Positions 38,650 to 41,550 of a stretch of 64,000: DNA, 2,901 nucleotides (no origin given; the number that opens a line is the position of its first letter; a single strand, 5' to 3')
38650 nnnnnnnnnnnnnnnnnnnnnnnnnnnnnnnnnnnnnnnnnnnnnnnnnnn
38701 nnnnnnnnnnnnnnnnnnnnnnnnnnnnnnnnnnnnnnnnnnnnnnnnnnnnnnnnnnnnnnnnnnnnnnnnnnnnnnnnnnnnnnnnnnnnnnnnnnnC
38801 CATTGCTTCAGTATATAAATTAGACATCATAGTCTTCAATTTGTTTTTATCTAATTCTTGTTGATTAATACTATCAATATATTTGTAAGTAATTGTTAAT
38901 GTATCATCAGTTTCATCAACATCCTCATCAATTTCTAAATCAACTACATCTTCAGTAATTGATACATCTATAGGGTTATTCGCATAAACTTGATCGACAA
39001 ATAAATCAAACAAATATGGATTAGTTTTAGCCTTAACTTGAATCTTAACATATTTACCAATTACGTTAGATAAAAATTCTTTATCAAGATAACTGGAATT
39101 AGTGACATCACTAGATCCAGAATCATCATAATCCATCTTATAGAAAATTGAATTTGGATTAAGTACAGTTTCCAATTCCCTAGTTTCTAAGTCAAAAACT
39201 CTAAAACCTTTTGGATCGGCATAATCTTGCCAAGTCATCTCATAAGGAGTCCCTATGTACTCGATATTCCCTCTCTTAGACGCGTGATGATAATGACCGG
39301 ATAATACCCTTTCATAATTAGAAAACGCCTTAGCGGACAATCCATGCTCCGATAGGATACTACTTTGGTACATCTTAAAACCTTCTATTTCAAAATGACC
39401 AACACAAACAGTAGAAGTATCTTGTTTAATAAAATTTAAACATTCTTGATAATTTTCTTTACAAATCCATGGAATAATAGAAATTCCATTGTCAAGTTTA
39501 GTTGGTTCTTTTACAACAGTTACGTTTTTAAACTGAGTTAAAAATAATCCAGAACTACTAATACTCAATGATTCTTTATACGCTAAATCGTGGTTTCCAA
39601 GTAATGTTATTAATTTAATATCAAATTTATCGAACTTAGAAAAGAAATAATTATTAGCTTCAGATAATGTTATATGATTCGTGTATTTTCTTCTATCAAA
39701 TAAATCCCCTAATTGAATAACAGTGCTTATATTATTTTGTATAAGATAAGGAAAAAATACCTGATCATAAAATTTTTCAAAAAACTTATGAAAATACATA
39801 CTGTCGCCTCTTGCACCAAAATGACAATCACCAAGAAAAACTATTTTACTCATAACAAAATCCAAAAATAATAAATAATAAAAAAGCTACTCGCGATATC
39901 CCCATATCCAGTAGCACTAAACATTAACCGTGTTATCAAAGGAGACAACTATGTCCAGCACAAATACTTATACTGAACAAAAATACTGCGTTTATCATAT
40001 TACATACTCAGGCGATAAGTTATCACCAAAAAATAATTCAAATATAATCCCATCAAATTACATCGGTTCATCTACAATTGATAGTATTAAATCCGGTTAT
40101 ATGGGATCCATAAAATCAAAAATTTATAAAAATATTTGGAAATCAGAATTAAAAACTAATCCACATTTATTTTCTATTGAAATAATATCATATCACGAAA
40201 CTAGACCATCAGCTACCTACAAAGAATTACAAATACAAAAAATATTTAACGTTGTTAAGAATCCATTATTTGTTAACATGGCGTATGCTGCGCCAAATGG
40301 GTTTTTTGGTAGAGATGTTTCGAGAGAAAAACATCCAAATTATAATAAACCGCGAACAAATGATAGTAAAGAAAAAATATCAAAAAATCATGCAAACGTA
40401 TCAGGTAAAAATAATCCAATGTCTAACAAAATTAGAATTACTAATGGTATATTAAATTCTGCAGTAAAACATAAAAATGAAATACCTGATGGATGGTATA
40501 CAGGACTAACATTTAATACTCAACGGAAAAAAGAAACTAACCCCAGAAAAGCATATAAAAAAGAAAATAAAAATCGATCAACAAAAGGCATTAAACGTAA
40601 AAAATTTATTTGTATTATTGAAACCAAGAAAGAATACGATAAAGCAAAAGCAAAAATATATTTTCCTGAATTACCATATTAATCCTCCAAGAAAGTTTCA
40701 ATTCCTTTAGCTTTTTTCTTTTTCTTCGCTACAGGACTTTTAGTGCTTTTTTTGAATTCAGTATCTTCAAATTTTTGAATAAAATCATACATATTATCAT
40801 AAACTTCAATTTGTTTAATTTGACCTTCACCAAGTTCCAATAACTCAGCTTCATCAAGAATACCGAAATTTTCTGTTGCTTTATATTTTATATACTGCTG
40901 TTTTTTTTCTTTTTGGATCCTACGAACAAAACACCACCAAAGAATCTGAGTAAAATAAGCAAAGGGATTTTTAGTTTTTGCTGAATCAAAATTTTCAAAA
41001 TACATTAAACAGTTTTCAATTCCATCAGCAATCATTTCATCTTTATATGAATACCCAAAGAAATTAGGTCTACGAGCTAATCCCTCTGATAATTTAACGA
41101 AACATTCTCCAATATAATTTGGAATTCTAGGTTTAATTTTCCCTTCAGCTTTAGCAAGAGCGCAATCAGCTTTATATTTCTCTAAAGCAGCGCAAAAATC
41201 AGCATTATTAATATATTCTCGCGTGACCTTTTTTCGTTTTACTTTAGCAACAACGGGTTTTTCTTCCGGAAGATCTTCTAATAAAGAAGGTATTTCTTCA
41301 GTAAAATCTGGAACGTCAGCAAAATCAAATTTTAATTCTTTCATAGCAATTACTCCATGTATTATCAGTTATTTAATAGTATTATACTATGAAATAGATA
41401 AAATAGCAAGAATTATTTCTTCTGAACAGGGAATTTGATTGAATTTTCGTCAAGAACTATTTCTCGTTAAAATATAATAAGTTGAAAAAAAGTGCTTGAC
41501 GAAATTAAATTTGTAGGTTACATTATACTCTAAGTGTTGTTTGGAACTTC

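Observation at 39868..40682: Second plus-strand GIY-YIG gene with a paralogous promoter-hairpin element, occupying the T4 alpha-gt slot between g47 and g55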

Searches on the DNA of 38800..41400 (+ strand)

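Call 8: search_dna_similar(query=window:38800-41400:+, collection=phages, mode=distant, max_rows=25)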
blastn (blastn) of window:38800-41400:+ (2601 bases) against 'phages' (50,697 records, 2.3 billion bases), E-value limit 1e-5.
Records with a match: 310; places in all: 310; records where one place covers at least 80% of the query: 0.
Best place of each record, by identity: 80-90% 22; 60-80% 288.
By first word of the organism name: Synechococcus 191; Escherichia 45; Cyanophage 25; Prochlorococcus 20; Shigella 9; Methylophilales 4; Marine 4; Enterobacteria 4; Pelagibacter 3; Yersinia 2; and 2 more.
By host as written in the record: Synechococcus 76; - 70; Escherichia coli 26; Synechococcus sp. WH8102 18; Synechococcus sp. WH7803 17; Synechococcus sp. WH 7803 8; Synechococcus sp. 7; Synechococcus sp. MW02 7; and 38 more.
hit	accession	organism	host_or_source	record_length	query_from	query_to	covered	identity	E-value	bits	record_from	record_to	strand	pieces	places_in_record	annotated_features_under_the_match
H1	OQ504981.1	Synechococcus phage S-RS29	Synechococcus sp.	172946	2081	2339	10%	68.2%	3e-12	81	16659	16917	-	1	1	RNA polymerase sigma factor for late transcription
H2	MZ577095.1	Methylophilales phage Melnitz-1 EXVC043M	Methylophilales_sp._H5P1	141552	2097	2320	9%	71.9%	4e-24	121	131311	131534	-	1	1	sigma factor late transcription protein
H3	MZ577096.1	Methylophilales phage Melnitz-2 EXVC040M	Methylophilales_sp._H5P1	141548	2097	2320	9%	71.9%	4e-24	121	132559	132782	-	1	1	sigma factor late transcription protein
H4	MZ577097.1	Methylophilales phage Melnitz EXVC044M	Methylophilales_sp._H5P1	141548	2097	2320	9%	71.9%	4e-24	121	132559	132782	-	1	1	sigma factor late transcription protein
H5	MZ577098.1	Methylophilales phage Melnitz-3 EXVC039M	Methylophilales_sp._H5P1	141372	2097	2320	9%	71.9%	4e-24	121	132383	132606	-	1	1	sigma factor late transcription protein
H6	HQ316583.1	Synechococcus phage S-SSM4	Synechococcus sp. WH8018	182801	2145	2357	8%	70.7%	1e-17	100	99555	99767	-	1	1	late transcription sigma factor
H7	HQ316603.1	Cyanophage S-SSM6b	Synechococcus sp. WH8109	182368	2145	2357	8%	70.7%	1e-17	100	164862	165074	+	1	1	late transcription sigma factor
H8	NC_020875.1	Synechococcus phage S-SSM4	Synechococcus sp. WH8018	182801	2145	2357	8%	70.7%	1e-17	100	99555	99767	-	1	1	late sigma transcription factor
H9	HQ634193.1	Cyanophage P-RSM6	Prochlorococcus NATL2A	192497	2145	2335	7%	71.4%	2e-15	92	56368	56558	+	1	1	hypothetical protein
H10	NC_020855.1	Cyanophage P-RSM6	Prochlorococcus NATL2A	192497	2145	2335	7%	71.4%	2e-15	92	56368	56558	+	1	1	sigma factor for late transcription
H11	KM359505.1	Prochlorococcus phage P-TIM68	Prochlorococcus sp. MIT9515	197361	2145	2326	7%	70.3%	9e-13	83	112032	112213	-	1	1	putative late sigma factor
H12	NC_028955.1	Prochlorococcus phage P-TIM68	Prochlorococcus sp. MIT9515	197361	2145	2326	7%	70.3%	9e-13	83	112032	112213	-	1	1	late sigma transcription factor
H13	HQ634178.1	Synechococcus phage S-CAM8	Synechococcus sp. WH7803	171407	2081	2248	6%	75.1%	6e-21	109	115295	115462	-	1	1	hypothetical protein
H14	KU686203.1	Synechococcus phage S-CAM8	Synechococcus sp.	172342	2081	2248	6%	75.1%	6e-21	109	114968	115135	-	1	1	RNA polymerase sigma factor for late transcription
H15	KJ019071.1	Synechococcus phage ACG-2014g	-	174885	2081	2248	6%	75.1%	6e-21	109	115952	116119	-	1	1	late transcription sigma factor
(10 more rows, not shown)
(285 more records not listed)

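Call 23: search_rna_families(source=window, start=39840, end=39960, threshold=evalue, max_evalue=10)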
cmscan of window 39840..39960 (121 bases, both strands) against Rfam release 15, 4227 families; matches with E-value up to 10: 1.
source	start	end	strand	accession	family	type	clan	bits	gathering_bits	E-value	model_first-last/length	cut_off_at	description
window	39869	39953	+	RF01054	preQ1-II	Cis-reg; riboswitch;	-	16.7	47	1.4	1-99/99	no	PreQ1-II (pre queuosine) riboswitch aptamer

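Call 31: build_rna_model(alignment_id=A3, structure=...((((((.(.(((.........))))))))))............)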
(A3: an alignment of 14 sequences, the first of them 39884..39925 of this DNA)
Model R1 built from alignment A3 (14 sequences, 46 columns); structure: as given.
model positions 42; base pairs 10; branch points 0; effective number of sequences 14; information 0.981 bits per position. Calibrated on 0.2 Mb of random sequence (short: E-values are rough).
structure used (alignment columns):
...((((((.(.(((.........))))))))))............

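Call 32: search_with_rna_model(model_id=R1, sources=[window, L001, L002, L003, L004, L005, L006, L007, L008, L009, L010, L011, L012, L013, L014, L015, L016, L017, L018, L019, L020, L021, L022, L023, L024, L025, L026, L027, L028, L029, L030, L031, L032, L033, L034, L035, L036], max_evalue=1)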
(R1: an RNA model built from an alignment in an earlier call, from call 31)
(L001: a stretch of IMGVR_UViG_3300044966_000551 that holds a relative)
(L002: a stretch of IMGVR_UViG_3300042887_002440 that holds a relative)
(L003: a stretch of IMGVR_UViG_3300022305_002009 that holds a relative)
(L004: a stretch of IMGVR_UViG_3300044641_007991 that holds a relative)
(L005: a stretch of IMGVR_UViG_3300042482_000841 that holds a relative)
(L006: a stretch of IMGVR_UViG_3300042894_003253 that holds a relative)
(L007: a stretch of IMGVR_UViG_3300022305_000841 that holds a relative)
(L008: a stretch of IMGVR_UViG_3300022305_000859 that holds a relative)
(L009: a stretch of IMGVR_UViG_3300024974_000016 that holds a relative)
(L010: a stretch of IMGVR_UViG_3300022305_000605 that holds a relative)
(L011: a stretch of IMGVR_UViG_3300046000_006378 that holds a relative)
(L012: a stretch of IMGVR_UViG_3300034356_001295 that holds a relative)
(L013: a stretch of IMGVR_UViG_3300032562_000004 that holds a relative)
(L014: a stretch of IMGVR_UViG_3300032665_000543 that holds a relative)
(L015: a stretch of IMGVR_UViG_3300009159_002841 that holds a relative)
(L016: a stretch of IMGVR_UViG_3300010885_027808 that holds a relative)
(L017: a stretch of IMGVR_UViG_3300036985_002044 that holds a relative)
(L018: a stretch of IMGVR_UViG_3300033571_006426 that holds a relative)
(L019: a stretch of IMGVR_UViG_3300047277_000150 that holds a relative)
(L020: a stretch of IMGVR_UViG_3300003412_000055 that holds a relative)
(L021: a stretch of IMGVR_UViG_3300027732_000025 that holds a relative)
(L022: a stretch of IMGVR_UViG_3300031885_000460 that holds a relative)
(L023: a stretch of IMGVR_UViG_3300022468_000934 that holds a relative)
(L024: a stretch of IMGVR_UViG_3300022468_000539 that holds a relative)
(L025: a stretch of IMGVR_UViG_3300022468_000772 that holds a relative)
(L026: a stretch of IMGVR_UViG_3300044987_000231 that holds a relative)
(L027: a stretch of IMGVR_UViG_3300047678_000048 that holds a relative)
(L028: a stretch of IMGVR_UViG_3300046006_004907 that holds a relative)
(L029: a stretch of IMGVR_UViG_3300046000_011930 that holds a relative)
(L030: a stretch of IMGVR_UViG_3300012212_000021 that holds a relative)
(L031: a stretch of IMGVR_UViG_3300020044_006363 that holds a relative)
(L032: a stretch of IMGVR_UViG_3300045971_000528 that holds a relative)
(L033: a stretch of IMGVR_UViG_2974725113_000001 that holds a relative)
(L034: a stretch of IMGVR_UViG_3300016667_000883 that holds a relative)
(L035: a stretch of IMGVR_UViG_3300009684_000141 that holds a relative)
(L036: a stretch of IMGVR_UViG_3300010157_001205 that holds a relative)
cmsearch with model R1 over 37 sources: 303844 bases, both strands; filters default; matches with E-value up to 1: 26.
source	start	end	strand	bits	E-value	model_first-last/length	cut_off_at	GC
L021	3918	3959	+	53.8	3.6e-12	1-42/42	no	0.52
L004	3929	3971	+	49.3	7.3e-11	1-42/42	no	0.44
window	29508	29549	+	49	8.8e-11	1-42/42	no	0.43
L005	863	904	+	49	8.8e-11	1-42/42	no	0.43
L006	1877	1918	+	49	8.8e-11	1-42/42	no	0.43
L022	3908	3949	+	48.6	1.2e-10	1-42/42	no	0.43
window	39884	39925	+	47.7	2.1e-10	1-42/42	no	0.43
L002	3934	3975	+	47.7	2.1e-10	1-42/42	no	0.43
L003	367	408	+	47.7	2.1e-10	1-42/42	no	0.43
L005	2920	2961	+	47.7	2.1e-10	1-42/42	no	0.43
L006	3934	3975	+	47.7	2.1e-10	1-42/42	no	0.43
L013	3905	3946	+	47.5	2.4e-10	1-42/42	no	0.43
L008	6319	6360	+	46.8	3.8e-10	1-42/42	no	0.38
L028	6702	6743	+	45.8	7.2e-10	1-42/42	no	0.45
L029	6702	6743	+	45.8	7.2e-10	1-42/42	no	0.45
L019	3911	3950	+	45.6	8.1e-10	1-42/42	no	0.43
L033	3921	3962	+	44.9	1.3e-09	1-42/42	no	0.55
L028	3931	3973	+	44.5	1.7e-09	1-42/42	no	0.42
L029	3931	3973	+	44.5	1.7e-09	1-42/42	no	0.42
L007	3945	3986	+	44.2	2.2e-09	1-42/42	no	0.43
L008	3404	3445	+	44.2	2.2e-09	1-42/42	no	0.43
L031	2311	2350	+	44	2.5e-09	1-42/42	no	0.43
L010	3938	3977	+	42.7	5.6e-09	1-42/42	no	0.43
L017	2439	2480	+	42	9.4e-09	1-42/42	no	0.52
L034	3941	3982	+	37.1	2.4e-07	1-42/42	no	0.52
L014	3856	3897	+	22.6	0.0038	1-42/42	no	0.48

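Call 36: search_with_rna_model(model_id=R1, sources=[L037, L038, L039, L040, L041, L042, L043, L044, L045, L046, L047, L048, L049, L050, L051, L052, L053, L054, L055, L056, L057, L058, L059, L060, L061, L062, L063, L064, L065, L066, L067, L068, L069, L070, L071, L072, L073, L074, L075, L076, L077, L078, L079, L080, L081, L082, L083, L084, L085, L086, L087, L088, L089, L090, L091, L092, L093, L094, L095, L096, L097, L098, L099, L100, L101, L102, L103, L104, L105, L106, L107, L108, L109, L110, L111, L112, L113, L114, L115, L116], max_evalue=1)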
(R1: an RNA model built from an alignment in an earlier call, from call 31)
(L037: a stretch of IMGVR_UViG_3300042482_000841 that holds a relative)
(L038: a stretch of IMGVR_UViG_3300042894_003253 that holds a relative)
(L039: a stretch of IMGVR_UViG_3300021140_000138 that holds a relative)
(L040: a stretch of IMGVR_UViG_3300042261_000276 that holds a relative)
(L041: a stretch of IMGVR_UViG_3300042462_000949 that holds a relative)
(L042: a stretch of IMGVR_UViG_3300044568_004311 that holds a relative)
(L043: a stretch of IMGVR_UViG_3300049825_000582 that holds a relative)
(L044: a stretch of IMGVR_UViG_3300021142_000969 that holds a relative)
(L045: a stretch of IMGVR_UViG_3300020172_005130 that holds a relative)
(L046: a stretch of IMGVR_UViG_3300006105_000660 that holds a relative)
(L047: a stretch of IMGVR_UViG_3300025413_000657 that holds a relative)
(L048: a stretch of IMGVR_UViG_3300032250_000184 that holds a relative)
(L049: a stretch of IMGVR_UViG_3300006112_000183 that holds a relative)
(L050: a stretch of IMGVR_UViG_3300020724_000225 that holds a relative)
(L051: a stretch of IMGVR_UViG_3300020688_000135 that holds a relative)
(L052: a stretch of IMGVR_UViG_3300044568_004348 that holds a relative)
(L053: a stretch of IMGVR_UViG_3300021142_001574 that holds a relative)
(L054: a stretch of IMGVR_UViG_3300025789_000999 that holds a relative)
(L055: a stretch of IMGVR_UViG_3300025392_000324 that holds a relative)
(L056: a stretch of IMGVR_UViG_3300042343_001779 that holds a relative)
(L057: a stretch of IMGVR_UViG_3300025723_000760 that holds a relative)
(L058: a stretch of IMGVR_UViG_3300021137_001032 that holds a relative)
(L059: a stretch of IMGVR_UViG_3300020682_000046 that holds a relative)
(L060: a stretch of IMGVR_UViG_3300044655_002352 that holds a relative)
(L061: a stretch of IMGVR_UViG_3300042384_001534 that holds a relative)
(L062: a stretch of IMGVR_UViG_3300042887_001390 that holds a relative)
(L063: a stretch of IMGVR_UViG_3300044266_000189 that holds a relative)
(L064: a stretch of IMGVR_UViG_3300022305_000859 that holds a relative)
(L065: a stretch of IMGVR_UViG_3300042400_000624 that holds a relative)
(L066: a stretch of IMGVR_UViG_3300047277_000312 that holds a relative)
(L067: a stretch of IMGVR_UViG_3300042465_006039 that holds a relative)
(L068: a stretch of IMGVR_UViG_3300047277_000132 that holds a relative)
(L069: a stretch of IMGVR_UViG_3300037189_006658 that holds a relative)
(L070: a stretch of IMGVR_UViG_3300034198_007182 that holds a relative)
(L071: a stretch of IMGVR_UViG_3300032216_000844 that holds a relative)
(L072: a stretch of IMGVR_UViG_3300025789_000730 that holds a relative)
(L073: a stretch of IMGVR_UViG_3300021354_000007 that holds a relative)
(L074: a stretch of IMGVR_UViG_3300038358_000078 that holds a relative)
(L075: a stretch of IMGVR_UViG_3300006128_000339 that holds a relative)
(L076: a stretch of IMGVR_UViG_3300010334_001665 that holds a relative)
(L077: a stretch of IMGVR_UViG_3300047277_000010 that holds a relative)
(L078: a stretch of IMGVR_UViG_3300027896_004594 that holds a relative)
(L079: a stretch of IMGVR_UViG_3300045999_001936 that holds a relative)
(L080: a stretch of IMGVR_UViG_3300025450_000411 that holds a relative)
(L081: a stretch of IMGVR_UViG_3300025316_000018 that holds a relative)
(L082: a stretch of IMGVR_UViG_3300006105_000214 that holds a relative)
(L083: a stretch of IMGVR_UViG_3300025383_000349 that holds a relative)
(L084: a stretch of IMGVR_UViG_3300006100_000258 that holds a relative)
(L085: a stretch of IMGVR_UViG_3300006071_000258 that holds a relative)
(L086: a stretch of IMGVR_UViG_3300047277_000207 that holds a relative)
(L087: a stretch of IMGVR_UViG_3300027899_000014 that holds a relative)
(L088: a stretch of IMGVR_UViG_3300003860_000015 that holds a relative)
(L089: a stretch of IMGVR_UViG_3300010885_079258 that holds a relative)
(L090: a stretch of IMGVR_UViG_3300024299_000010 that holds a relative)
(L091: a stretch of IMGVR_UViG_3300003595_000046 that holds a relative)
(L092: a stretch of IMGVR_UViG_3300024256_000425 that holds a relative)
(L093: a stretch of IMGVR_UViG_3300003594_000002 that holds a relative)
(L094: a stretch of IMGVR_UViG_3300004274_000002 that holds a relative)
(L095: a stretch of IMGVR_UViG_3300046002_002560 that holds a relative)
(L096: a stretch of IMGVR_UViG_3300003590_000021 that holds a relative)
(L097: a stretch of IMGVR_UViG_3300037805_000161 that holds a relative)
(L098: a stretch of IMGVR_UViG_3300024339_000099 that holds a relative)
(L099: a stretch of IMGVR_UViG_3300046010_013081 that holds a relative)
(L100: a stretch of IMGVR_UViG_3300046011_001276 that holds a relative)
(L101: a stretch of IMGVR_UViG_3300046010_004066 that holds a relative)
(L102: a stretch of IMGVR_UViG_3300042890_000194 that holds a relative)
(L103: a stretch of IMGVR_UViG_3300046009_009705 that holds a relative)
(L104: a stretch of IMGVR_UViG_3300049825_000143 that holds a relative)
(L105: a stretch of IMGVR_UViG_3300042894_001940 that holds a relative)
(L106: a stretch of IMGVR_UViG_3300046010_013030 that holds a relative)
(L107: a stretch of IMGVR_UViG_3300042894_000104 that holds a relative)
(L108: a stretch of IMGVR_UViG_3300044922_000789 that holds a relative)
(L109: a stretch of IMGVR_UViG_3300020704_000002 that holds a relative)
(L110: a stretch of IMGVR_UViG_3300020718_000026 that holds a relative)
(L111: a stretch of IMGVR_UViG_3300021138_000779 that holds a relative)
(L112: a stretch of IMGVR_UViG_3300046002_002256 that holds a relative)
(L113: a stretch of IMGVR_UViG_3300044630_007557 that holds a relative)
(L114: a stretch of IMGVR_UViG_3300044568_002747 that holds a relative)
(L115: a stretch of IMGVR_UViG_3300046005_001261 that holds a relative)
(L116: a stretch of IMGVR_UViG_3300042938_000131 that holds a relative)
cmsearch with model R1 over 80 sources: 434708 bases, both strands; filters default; matches with E-value up to 1: 70.
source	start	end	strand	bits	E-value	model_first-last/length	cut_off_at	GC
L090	2902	2943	+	52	1.7e-11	1-42/42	no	0.4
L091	2902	2943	+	52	1.7e-11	1-42/42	no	0.4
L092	1845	1886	+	52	1.7e-11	1-42/42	no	0.4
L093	2902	2943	+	52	1.7e-11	1-42/42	no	0.4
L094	2902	2943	+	52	1.7e-11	1-42/42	no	0.4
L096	2902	2943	+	52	1.7e-11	1-42/42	no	0.4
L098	2902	2943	+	52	1.7e-11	1-42/42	no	0.4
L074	2927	2968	+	50.7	3.9e-11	1-42/42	no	0.43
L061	2920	2962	+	49.4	9.2e-11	1-42/42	no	0.35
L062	2920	2962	+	49.4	9.2e-11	1-42/42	no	0.35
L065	2920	2962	+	49.4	9.2e-11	1-42/42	no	0.35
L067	2920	2962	+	49.4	9.2e-11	1-42/42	no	0.35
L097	114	156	+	49.4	9.2e-11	1-42/42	no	0.35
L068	603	644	+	49.2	1.1e-10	1-42/42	no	0.48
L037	863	904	+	49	1.3e-10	1-42/42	no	0.43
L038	2942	2983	+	49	1.3e-10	1-42/42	no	0.43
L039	2942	2983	+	49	1.3e-10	1-42/42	no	0.43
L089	2926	2967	+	48.6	1.6e-10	1-42/42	no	0.48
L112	2919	2960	+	47.9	2.5e-10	1-42/42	no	0.38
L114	2919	2960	+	47.9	2.5e-10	1-42/42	no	0.38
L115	2919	2960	+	47.9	2.5e-10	1-42/42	no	0.38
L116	2919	2960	+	47.9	2.5e-10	1-42/42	no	0.38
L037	2920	2961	+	47.7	2.9e-10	1-42/42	no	0.43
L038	4999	5040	+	47.7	2.9e-10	1-42/42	no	0.43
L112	1043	1084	+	47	4.5e-10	1-42/42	no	0.38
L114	1043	1084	+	47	4.5e-10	1-42/42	no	0.38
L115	1043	1084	+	47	4.5e-10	1-42/42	no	0.38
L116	989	1030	+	47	4.5e-10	1-42/42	no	0.38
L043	2944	2985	+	46.8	5.5e-10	1-42/42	no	0.38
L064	2944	2985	+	46.8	5.5e-10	1-42/42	no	0.38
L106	2926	2967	+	46.2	8e-10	1-42/42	no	0.45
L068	2945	2986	+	45.8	1e-09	1-42/42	no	0.45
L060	1234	1275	+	45.2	1.5e-09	1-42/42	no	0.48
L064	29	70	+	44.2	3.1e-09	1-42/42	no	0.43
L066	83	125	+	44.1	3.2e-09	1-42/42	no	0.42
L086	4798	4840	+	43.6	4.4e-09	1-42/42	no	0.51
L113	2232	2273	+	43.2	5.7e-09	1-42/42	no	0.4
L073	2926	2965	+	43.1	6.1e-09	1-42/42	no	0.47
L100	1765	1807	+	41.4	2e-08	1-42/42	no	0.42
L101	1641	1683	+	41.4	2e-08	1-42/42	no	0.42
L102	1343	1385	+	41.4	2e-08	1-42/42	no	0.42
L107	2918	2960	+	41.4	2e-08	1-42/42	no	0.42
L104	2922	2964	+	39.2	8.6e-08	1-42/42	no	0.33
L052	2929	2970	+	39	9.4e-08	1-42/42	no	0.5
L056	2929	2970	+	39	9.4e-08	1-42/42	no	0.5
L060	2929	2970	+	39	9.4e-08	1-42/42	no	0.5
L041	232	273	+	38.9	1e-07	1-42/42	no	0.52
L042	2921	2962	+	38.9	1e-07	1-42/42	no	0.52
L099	2924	2965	+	38.5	1.3e-07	1-42/42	no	0.55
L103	2924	2965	+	38.5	1.3e-07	1-42/42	no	0.55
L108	2924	2965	+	38.5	1.3e-07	1-42/42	no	0.55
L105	2924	2966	+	38.4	1.4e-07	1-42/42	no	0.56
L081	5120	5161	+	37.4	2.7e-07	1-42/42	no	0.38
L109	2926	2967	+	37.2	3.1e-07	1-42/42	no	0.38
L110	2926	2967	+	37.2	3.1e-07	1-42/42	no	0.38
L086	2921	2963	+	36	7e-07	1-42/42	no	0.37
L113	853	894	+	33.4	4.1e-06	1-42/42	no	0.43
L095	2638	2680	+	33.1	4.9e-06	1-42/42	no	0.4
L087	2943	2985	+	31.3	1.6e-05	1-42/42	no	0.4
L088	2943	2985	+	31.3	1.6e-05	1-42/42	no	0.4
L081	2945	2986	+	29.7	4.7e-05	1-42/42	no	0.43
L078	2652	2693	+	25.8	0.00062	1-42/42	no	0.38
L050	2943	2984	+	25.6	0.00075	1-42/42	no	0.45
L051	2820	2861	+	25.6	0.00075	1-42/42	no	0.45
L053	2943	2984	+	25.6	0.00075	1-42/42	no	0.45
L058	2943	2984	+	25.6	0.00075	1-42/42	no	0.45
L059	2943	2984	+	25.6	0.00075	1-42/42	no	0.45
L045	2945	2986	+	25.6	0.00075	1-42/42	no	0.45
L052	6255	6277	+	14.8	0.97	1-42/42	no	0.35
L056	6255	6277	+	14.8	0.97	1-42/42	no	0.35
